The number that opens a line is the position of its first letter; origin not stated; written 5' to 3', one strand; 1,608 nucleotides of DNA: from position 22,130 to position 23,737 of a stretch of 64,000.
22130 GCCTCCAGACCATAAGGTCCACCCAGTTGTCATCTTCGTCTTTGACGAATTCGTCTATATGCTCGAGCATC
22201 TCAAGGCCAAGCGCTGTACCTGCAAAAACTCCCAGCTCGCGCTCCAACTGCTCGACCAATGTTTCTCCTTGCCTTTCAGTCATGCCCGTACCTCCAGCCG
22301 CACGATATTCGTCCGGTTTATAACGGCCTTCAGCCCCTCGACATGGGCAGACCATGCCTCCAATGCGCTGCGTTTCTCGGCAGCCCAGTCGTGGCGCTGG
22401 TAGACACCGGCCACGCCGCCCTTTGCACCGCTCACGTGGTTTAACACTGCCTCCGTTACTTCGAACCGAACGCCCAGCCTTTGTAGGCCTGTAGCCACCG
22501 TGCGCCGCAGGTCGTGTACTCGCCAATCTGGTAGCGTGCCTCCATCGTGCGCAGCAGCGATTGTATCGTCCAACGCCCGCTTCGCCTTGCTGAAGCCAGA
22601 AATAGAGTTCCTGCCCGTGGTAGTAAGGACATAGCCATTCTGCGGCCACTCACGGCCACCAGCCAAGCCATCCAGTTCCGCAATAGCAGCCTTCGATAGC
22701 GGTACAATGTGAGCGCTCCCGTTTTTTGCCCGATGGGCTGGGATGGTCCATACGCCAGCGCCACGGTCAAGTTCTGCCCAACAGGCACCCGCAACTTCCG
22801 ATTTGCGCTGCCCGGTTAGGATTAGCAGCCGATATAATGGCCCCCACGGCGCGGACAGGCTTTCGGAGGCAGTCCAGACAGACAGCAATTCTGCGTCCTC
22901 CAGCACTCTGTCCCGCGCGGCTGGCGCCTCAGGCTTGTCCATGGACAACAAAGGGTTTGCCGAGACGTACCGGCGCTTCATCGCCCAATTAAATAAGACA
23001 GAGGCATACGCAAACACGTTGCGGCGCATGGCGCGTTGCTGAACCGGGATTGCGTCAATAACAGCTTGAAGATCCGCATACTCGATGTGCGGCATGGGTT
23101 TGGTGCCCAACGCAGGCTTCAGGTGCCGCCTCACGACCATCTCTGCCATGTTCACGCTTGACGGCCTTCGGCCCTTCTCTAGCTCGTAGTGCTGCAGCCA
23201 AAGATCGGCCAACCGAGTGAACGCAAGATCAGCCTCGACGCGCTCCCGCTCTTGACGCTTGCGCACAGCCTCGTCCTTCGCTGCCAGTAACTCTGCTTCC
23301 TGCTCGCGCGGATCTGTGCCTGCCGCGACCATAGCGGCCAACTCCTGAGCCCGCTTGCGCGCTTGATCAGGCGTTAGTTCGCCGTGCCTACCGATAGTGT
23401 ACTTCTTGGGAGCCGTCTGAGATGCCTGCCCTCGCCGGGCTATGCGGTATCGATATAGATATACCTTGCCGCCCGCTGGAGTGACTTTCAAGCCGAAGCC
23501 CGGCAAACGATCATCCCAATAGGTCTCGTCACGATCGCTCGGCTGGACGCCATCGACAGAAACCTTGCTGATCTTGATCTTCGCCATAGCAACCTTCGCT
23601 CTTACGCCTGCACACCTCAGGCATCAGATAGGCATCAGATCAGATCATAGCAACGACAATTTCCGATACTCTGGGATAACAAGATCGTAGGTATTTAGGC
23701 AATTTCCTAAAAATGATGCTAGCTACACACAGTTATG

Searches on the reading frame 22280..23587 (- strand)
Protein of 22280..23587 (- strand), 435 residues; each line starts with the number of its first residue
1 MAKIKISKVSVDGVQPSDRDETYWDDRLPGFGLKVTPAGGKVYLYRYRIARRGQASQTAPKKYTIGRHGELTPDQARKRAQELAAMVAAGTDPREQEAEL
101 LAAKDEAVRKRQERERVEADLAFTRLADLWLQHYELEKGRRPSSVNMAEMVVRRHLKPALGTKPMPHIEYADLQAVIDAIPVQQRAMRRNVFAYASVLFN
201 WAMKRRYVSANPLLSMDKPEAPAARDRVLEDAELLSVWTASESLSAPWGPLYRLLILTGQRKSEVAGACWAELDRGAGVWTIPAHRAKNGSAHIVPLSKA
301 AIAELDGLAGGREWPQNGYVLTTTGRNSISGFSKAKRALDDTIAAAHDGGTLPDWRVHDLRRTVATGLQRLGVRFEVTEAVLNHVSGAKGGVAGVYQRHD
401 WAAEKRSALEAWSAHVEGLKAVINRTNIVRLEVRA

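Call 4: search_protein_families(library=ncbifam, proteins=[window:22280-23587:-], max_evalue=0.01)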
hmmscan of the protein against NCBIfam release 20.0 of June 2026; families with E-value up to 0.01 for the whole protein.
window:22280-23587:- (435 aa): 3 families
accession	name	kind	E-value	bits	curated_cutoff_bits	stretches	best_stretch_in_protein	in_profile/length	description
NF007246.0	PRK09692.1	domain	5.5e-20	71.4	434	1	7-417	9-394/413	integrase domain-containing protein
NF040815.2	recomb_XerA_Arch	equivalog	0.0012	18.4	220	1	190-386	63-244/263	site-specific tyrosine recombinase/integron integrase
TIGR02225.1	recomb_XerD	equivalog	0.0031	16.9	329.6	1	130-306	3-181/290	site-specific tyrosine recombinase XerD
